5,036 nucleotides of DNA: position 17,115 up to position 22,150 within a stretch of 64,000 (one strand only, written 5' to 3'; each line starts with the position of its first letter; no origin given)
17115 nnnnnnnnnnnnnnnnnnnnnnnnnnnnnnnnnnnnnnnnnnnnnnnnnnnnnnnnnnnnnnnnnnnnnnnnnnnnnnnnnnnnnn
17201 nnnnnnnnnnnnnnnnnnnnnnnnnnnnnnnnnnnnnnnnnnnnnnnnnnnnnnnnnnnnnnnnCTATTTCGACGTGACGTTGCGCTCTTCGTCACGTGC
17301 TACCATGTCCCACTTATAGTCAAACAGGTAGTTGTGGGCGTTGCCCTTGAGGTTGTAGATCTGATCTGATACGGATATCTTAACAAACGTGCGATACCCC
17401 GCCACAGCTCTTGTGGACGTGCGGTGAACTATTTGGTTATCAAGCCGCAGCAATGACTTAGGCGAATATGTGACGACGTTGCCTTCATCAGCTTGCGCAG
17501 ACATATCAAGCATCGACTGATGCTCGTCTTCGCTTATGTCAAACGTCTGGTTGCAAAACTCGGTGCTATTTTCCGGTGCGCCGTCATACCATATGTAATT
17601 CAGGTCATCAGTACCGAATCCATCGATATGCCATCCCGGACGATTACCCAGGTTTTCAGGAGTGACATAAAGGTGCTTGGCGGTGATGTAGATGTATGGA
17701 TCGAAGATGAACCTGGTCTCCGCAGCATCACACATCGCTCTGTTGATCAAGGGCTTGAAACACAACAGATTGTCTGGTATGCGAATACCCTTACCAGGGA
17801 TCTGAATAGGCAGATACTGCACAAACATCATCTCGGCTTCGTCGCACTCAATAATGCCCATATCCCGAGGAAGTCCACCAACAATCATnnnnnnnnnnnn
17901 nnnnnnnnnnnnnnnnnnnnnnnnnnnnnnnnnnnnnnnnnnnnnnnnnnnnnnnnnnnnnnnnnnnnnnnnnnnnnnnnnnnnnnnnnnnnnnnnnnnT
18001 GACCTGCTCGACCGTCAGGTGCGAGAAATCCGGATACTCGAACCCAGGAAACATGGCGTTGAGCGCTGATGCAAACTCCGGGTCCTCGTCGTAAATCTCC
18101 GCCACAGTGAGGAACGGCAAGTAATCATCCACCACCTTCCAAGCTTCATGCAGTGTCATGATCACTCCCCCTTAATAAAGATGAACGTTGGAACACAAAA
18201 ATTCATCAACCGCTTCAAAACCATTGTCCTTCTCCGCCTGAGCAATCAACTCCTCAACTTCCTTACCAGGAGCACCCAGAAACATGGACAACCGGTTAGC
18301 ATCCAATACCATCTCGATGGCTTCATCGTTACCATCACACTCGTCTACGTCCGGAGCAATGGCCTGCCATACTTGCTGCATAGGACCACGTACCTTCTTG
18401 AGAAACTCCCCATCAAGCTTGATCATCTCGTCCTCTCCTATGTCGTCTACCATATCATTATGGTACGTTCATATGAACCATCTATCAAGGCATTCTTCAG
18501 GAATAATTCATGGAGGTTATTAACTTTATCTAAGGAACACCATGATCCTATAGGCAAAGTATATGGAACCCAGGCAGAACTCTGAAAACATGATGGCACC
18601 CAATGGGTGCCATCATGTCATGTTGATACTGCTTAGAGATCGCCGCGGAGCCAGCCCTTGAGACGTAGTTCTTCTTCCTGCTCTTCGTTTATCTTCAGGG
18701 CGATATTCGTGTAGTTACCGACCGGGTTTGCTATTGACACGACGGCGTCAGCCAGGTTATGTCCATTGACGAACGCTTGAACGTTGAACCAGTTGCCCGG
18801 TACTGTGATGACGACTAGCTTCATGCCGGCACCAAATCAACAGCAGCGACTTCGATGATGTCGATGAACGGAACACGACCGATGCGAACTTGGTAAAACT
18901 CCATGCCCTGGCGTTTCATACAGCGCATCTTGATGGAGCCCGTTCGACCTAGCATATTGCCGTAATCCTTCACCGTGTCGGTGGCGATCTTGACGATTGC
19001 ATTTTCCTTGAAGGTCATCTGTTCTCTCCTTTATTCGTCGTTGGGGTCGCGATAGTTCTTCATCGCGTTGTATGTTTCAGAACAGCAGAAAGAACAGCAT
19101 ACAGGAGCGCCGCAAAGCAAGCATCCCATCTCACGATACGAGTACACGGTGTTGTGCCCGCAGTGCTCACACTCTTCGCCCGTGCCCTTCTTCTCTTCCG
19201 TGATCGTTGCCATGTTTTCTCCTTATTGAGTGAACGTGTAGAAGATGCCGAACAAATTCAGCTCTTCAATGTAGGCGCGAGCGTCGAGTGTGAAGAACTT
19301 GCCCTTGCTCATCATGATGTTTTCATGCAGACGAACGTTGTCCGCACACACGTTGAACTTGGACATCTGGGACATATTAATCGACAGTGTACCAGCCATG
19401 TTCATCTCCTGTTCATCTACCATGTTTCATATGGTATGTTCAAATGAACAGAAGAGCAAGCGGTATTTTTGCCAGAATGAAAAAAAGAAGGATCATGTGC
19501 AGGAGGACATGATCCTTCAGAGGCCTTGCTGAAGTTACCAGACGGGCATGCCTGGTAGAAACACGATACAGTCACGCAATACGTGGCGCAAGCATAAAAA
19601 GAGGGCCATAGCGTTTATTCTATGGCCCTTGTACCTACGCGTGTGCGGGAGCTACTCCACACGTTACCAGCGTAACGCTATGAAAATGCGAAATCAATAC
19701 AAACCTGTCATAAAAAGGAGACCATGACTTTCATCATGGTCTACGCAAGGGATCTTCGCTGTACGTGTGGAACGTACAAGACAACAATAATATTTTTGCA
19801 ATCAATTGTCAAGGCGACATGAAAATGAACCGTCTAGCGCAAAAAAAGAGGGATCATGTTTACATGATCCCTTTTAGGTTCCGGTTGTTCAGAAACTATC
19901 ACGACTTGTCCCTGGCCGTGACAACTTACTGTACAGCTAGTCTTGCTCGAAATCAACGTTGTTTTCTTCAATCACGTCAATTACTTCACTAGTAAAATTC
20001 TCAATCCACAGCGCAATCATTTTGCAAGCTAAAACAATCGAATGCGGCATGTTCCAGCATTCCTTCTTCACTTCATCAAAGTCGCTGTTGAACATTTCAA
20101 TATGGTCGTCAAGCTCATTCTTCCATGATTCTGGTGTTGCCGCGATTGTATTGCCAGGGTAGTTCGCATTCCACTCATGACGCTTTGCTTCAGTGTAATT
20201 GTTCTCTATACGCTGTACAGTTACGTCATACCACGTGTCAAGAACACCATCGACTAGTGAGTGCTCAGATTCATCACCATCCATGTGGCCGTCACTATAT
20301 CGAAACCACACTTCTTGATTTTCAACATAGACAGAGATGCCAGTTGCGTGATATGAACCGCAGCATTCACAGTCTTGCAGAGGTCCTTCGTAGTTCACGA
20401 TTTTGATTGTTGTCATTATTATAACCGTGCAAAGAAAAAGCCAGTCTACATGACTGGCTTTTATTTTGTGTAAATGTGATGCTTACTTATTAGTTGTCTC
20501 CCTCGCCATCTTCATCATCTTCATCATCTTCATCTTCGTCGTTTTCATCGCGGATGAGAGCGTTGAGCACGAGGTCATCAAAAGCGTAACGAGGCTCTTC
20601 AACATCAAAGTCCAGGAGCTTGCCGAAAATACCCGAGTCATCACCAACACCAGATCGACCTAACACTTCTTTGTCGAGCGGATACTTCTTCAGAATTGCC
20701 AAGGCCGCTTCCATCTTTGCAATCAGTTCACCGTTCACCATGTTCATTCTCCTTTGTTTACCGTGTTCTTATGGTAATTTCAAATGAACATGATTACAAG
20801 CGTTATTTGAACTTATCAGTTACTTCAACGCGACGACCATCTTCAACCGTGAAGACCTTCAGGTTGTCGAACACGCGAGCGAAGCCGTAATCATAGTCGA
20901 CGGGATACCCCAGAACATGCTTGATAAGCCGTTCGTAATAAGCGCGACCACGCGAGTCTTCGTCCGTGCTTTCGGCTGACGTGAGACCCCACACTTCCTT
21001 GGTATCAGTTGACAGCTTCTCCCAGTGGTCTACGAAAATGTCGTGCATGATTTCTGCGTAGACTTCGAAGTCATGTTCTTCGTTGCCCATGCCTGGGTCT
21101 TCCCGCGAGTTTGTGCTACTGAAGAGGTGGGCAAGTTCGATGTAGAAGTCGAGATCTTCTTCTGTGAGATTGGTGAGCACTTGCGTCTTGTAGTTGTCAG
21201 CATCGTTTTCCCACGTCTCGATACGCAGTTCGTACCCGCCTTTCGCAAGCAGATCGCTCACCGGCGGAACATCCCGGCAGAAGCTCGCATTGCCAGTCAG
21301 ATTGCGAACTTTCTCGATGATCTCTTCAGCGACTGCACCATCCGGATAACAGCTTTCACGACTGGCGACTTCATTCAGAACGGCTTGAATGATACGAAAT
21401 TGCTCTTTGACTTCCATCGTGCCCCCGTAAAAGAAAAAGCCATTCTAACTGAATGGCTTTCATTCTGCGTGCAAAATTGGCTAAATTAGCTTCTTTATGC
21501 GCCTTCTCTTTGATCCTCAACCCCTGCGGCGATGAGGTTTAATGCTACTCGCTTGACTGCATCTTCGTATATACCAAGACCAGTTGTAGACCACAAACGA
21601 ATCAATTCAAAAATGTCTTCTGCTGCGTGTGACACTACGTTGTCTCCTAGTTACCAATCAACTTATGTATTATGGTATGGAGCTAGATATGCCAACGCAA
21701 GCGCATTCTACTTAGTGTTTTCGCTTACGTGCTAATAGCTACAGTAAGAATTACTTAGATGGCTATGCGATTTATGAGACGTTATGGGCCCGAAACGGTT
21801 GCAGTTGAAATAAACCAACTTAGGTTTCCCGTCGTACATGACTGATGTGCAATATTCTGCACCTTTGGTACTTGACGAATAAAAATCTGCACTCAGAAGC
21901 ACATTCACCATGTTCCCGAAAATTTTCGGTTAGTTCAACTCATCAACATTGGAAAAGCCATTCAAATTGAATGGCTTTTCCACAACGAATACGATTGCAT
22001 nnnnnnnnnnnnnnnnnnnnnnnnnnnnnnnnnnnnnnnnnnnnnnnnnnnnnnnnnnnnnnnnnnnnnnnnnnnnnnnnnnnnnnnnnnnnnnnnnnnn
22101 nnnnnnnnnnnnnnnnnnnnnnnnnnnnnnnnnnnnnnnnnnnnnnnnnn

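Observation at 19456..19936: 480-bp ORF-free region with four tandem, related intrinsic-terminator units: candidate sRNA array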

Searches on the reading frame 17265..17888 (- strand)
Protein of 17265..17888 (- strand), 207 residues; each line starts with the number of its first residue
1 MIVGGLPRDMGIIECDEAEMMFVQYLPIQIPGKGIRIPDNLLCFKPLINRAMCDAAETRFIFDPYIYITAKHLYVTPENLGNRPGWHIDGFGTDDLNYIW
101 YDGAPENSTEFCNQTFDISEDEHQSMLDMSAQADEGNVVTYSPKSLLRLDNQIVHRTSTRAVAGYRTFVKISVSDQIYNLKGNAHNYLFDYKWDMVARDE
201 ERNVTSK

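Call 9: search_protein_families(library=phrogs, proteins=[window:17265-17888:-], max_evalue=0.001)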
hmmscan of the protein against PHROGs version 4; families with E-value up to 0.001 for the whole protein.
window:17265-17888:- (207 aa): 1 family
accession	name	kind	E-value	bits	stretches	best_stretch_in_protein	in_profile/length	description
phrog_1843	-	unknown function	2.6e-28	100.3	1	15-182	16-203/222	-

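Call 10: search_protein_families(library=pfam, proteins=[window:17265-17888:-], max_evalue=0.001)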
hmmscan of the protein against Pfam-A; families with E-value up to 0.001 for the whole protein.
window:17265-17888:- (207 aa): 0 families

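Call 27: find_related_loci(query=window:17265-17888:-, collection=viral_contigs, flank=10000)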
Query window:17265-17888:- (207 aa) in viral_contigs; peptide patterns used: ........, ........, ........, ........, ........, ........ (x = any residue, [..] = any of these).
1 stretches matched a pattern, but none encodes a relative of the query by tblastn (E <= 1e-3).

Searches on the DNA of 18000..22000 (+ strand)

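Call 8: search_dna_similar(query=window:18000-22000:+, collection=phages, mode=distant, max_rows=30)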
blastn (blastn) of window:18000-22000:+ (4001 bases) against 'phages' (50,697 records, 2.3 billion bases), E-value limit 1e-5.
No match.

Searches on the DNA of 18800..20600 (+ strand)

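Call 4: search_dna_similar(query=window:18800-20600:+, collection=phages, mode=near, max_rows=30)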
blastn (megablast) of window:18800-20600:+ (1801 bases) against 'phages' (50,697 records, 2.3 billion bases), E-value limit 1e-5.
No match.

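Call 36: search_rna_families(source=window, start=19350, end=19990, threshold=evalue, max_evalue=10)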
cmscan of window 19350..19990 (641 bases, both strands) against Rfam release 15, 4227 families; matches with E-value up to 10: 10.
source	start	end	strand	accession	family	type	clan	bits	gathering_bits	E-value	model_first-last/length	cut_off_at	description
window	19833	19866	-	RF02454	ncr982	Gene; sRNA;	-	20.3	50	2.6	1-79/79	no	Bacillus sRNA ncr982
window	19400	19458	-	RF03794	MIR5298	Gene; miRNA;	-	18.5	70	4.4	1-80/80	no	MIR5298 microRNA precursor family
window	19673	19742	-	RF01179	snoU83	Gene; snRNA; snoRNA; CD-box;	-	17.4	50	5.1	1-84/84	no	Small nucleolar RNA U83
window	19722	19876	+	RF00082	SraG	Gene; sRNA;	-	17.1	50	2.3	1-177/177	no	SraG RNA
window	19409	19517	+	RF02503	Atu_C9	Gene; sRNA;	-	16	40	0.057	88-192/192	no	Rhizobiales sRNA Atu_C9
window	19825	19880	+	RF02066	STnc320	Gene; sRNA;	-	15.6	50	4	1-55/55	no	Salmonella enterica sRNA STnc320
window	19841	19909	-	RF02551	DapZ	Cis-reg;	-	14.9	56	8.6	1-78/78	no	ABC transporter regulator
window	19484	19522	-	RF02412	snoR144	Gene; snRNA; snoRNA; HACA-box;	-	14.1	100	7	87-125/145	no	Small nucleolar RNA snoR144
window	19590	19656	+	RF00622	CPEB3_ribozyme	Gene; ribozyme;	-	12.5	35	3.2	1-78/78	no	Mammalian CPEB3 ribozyme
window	19525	19674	+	RF00191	SNORA57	Gene; snRNA; snoRNA; HACA-box;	-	10.7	40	8.4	1-149/149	no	Small nucleolar RNA SNORA57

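Call 91: search_rna_families(sources=[L039, L093, L094, L040, L091], threshold=gathering)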
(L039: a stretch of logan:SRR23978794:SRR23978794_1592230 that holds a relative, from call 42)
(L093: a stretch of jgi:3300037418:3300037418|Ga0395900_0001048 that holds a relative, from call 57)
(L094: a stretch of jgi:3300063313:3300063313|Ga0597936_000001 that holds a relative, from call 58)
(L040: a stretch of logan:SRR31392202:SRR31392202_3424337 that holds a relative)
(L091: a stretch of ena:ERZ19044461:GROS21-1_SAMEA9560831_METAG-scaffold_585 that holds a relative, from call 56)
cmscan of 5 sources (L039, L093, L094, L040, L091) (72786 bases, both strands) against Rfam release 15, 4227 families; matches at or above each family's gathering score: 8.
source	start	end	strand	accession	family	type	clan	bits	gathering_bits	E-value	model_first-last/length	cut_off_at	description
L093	1234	1306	+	RF00005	tRNA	Gene; tRNA;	CL00001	68.1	29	1.2e-12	1-71/71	no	tRNA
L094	3318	3391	+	RF00005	tRNA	Gene; tRNA;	CL00001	67.4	29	1.9e-12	1-71/71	no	tRNA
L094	3227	3299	+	RF00005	tRNA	Gene; tRNA;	CL00001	66.1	29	4.3e-12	1-71/71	no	tRNA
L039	7446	7517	+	RF00005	tRNA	Gene; tRNA;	CL00001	64.6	29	1.1e-11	1-71/71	no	tRNA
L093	1466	1538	+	RF00005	tRNA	Gene; tRNA;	CL00001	60.8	29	1.2e-10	1-71/71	no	tRNA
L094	2994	3065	+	RF00005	tRNA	Gene; tRNA;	CL00001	60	29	2e-10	1-71/71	no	tRNA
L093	1703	1776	+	RF00005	tRNA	Gene; tRNA;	CL00001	57.1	29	1.2e-09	1-71/71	no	tRNA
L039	7562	7635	+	RF00005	tRNA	Gene; tRNA;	CL00001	55.6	29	3.3e-09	1-71/71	no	tRNA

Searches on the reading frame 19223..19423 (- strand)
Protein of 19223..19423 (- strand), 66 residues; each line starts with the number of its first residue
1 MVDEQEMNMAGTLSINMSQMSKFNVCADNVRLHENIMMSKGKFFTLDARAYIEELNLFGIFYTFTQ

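Call 9: search_protein_families(library=phrogs, proteins=[window:19223-19423:-], max_evalue=0.001)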
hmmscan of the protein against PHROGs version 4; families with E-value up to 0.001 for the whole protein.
window:19223-19423:- (66 aa): 0 families

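Call 10: search_protein_families(library=pfam, proteins=[window:19223-19423:-], max_evalue=0.001)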
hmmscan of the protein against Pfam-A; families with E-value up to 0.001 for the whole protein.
window:19223-19423:- (66 aa): 0 families

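Call 14: find_related_loci(query=window:19223-19423:-, collection=viral_contigs, flank=5000)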
Query window:19223-19423:- (66 aa) in viral_contigs; peptide patterns used: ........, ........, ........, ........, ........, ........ (x = any residue, [..] = any of these).
9 stretches matched a pattern, but none encodes a relative of the query by tblastn (E <= 1e-3).

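Call 41: list_cluster_members(proteins=[window:19223-19399:-, window:19031-19213:-, window:18821-19018:-, window:18633-18824:-, window:20490-20747:-, window:20803-21417:-, window:18172-18453:-, window:17265-17888:-, window:22002-22244:-, window:16594-17178:-])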
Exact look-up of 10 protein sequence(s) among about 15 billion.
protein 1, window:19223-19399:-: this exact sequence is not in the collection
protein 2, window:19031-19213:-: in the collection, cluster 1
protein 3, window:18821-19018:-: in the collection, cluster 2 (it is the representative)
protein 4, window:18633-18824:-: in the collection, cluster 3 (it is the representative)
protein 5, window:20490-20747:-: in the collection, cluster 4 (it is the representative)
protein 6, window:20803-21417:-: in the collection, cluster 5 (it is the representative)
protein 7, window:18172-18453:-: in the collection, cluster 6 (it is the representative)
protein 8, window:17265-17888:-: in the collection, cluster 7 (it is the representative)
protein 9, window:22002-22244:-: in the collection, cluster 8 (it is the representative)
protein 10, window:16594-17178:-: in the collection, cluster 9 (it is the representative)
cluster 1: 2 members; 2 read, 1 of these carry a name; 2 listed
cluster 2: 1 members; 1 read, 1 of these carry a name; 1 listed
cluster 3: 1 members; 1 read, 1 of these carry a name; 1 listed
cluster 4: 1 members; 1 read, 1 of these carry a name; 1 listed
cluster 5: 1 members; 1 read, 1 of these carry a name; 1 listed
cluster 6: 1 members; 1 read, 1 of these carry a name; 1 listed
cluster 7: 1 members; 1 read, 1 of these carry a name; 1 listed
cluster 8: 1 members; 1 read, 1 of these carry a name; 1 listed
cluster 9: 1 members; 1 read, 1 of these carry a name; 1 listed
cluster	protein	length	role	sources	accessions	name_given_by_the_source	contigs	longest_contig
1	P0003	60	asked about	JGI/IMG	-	hypothetical protein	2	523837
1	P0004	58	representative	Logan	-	-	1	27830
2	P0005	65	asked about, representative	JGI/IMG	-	hypothetical protein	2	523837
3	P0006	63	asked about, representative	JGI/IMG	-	hypothetical protein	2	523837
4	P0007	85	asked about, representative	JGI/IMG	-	hypothetical protein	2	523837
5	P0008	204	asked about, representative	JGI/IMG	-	hypothetical protein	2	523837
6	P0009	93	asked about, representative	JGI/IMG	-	hypothetical protein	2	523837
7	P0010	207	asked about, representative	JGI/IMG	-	hypothetical protein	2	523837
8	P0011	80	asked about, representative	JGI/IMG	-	hypothetical protein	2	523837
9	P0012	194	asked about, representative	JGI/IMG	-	hypothetical protein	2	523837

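Call 42: find_encoding_contigs(protein=P0004, flank=10000, max_places=10)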
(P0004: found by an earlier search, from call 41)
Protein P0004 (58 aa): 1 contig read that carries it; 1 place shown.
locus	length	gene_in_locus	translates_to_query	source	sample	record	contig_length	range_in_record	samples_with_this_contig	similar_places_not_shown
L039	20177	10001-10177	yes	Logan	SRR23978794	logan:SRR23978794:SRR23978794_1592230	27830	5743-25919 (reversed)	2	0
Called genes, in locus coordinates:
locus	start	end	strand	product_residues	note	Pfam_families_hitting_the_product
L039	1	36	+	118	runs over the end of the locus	-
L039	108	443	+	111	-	-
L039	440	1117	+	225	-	-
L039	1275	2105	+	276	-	-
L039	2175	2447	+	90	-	-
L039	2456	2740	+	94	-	-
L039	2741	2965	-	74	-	-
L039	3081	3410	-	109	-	-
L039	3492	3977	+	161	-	-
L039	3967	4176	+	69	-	-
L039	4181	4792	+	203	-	-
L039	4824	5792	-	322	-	-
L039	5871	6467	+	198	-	-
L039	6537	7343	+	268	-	-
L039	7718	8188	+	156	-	-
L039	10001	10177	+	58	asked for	-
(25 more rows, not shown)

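Call 55: find_homologous_proteins(query=window:19223-19399:-, max_evalue=0.001)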
Query window:19223-19399:- (58 aa): 4 proteins with E <= 0.001 among 4 candidates.
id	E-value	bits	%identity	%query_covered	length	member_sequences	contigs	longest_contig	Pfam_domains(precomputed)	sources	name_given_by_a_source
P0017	9.1e-31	121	100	100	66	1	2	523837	-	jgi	jgi:hypothetical protein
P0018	7.2e-22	93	80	97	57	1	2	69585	-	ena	-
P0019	1.3e-21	92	76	100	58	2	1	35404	-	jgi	jgi:hypothetical protein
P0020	7.6e-16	74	65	93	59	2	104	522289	-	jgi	jgi:hypothetical protein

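Call 56: find_encoding_contigs(protein=P0018, flank=10000, max_places=4)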
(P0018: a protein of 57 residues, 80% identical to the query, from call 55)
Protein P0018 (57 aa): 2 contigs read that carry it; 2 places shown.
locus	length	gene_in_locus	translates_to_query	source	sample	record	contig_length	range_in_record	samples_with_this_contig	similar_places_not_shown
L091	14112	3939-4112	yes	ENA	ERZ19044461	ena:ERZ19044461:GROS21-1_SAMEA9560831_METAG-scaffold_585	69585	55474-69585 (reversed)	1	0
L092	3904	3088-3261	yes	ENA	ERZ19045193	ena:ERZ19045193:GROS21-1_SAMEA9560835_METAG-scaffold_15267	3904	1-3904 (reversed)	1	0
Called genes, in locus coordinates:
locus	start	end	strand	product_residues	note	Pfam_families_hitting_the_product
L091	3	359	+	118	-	?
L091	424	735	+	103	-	-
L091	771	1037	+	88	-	-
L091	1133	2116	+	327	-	-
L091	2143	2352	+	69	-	-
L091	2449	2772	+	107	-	-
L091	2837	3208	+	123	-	-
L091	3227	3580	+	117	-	-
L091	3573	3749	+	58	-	-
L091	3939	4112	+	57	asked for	-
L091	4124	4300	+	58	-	-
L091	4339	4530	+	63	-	-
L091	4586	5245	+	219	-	PF03895:YadA_anchor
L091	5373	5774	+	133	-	-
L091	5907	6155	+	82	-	-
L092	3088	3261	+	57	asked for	-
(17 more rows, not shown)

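Call 57: find_encoding_contigs(protein=P0019, flank=10000, max_places=4)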
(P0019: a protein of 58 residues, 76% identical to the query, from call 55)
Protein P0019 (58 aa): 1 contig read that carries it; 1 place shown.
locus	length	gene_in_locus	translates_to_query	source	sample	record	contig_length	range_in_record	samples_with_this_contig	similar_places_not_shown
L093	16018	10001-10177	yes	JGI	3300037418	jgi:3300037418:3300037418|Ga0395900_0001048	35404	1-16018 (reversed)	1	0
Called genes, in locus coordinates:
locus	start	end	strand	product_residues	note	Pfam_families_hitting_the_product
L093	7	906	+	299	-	-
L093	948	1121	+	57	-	-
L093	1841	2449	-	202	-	-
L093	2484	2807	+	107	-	-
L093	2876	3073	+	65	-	-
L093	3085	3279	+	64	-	-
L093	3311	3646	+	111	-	-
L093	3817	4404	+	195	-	-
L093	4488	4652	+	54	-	-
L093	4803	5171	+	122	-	-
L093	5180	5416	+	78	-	-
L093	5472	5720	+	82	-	-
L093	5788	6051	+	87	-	-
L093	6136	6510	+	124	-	-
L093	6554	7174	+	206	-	-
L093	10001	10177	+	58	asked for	-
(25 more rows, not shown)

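Call 58: find_encoding_contigs(protein=P0020, flank=10000, max_places=10)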
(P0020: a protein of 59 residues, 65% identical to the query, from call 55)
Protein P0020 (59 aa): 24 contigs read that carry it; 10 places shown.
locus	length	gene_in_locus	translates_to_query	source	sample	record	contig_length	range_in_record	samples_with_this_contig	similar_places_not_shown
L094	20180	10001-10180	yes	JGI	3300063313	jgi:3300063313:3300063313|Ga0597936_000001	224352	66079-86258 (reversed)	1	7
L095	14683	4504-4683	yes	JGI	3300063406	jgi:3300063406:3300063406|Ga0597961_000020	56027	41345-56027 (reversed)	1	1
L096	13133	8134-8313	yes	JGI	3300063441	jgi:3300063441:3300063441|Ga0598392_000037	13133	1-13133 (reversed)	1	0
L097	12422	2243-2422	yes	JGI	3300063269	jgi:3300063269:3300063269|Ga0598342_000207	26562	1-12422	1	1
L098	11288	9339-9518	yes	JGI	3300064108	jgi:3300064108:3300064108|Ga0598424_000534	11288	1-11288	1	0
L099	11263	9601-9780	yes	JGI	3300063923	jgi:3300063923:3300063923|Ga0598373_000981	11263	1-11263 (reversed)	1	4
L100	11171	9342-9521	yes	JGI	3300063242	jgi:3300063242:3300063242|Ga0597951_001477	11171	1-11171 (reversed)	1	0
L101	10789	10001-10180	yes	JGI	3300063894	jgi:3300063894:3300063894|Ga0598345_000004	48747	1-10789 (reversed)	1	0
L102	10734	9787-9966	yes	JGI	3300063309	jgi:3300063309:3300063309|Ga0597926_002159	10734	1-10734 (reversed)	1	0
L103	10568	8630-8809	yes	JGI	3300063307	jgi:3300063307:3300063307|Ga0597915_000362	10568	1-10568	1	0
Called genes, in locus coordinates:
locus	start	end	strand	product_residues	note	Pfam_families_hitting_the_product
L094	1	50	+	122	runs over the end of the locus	-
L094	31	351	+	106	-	-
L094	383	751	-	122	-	-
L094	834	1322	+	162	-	-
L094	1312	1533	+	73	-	-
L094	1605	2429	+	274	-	-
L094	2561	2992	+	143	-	-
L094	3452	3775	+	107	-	-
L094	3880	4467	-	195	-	-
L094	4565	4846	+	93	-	-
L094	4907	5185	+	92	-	-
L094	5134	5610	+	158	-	-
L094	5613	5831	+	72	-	-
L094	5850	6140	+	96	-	-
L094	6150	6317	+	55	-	-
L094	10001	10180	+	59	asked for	-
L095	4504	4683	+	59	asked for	-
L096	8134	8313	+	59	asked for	-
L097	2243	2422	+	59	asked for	-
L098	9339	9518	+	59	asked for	-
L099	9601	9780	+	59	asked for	-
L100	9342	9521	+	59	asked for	-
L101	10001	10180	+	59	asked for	-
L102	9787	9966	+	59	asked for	-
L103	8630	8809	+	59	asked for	-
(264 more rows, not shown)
